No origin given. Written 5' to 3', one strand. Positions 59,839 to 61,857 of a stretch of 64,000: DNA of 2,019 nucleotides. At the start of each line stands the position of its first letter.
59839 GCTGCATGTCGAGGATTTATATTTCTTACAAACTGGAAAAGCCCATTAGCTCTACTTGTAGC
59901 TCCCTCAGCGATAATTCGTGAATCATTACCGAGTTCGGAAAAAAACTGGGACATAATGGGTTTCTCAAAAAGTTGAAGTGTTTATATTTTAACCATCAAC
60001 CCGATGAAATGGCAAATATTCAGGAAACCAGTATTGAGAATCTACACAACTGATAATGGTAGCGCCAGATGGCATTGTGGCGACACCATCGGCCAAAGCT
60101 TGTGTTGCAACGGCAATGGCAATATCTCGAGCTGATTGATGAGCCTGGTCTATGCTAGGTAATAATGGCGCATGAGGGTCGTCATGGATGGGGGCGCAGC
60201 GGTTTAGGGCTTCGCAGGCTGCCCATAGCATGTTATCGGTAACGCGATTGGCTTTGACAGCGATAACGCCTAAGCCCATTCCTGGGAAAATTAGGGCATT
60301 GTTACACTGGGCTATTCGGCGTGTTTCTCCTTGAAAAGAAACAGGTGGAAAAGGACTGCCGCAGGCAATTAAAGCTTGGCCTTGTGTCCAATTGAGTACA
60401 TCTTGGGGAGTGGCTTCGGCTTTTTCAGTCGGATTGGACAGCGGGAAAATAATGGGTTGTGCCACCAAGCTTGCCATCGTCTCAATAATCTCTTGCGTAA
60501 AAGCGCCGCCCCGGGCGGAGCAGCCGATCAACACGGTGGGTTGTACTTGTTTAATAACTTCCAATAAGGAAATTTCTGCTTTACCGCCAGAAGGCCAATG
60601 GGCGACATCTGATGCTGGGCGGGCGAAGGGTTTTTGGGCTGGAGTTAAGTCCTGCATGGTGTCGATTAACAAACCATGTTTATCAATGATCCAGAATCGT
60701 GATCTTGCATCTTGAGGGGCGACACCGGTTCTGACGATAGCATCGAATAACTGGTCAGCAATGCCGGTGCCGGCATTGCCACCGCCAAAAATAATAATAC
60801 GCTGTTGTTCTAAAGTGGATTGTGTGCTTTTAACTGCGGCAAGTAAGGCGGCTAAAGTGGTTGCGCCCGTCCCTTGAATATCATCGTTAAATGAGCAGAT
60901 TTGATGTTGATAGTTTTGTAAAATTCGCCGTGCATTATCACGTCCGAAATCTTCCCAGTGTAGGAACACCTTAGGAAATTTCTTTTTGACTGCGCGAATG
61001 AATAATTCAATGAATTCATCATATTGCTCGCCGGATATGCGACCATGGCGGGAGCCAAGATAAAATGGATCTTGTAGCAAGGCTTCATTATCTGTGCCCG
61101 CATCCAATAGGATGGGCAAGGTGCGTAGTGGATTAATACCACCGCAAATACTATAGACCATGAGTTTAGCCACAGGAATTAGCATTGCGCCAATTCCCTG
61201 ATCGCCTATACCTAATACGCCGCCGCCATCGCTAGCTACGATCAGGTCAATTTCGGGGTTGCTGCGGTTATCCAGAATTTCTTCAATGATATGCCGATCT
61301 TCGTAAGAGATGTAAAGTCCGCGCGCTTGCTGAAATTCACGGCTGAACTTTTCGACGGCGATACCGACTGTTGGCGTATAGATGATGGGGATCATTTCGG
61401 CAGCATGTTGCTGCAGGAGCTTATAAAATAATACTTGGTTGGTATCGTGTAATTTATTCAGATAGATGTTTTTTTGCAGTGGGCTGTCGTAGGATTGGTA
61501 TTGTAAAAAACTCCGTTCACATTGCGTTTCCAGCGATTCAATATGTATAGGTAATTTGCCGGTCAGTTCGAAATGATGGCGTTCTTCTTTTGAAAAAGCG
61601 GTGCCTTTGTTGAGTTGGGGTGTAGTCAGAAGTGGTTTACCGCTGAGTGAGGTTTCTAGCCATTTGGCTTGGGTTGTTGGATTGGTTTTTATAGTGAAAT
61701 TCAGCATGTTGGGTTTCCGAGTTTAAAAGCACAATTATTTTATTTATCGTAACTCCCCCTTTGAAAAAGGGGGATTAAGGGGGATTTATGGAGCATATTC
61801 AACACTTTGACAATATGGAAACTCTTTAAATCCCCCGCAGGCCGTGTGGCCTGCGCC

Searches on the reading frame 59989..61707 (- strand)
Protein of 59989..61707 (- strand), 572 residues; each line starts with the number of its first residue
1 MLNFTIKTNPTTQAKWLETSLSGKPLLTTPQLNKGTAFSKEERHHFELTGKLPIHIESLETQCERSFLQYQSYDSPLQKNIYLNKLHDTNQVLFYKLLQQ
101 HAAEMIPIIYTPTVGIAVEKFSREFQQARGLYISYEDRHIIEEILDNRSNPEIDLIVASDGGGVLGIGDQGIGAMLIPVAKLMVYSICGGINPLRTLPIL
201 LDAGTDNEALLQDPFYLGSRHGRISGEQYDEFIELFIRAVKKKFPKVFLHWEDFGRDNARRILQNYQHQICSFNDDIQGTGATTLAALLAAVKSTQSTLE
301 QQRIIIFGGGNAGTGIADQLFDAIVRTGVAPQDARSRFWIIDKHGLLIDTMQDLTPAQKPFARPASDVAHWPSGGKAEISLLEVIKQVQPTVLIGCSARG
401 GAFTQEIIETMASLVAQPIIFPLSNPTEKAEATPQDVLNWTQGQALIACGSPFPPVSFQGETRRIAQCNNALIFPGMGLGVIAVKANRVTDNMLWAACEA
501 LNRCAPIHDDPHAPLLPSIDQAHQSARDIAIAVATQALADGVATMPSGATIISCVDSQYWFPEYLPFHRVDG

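Call 11: search_protein_families(library=ncbifam, max_evalue=1e-30, proteins=[window:59989-61707:-])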
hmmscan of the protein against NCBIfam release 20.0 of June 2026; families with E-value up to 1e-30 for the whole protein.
window:59989-61707:- (572 aa): 2 families
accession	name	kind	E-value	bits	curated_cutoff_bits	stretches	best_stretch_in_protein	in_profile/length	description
NF010052.0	PRK13529.1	subfamily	1.2e-237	790.1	326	1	11-569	6-563/564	oxaloacetate-decarboxylating malate dehydrogenase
NF041582.1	malolactic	exception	1e-177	592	850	1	26-564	2-536/536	malolactic enzyme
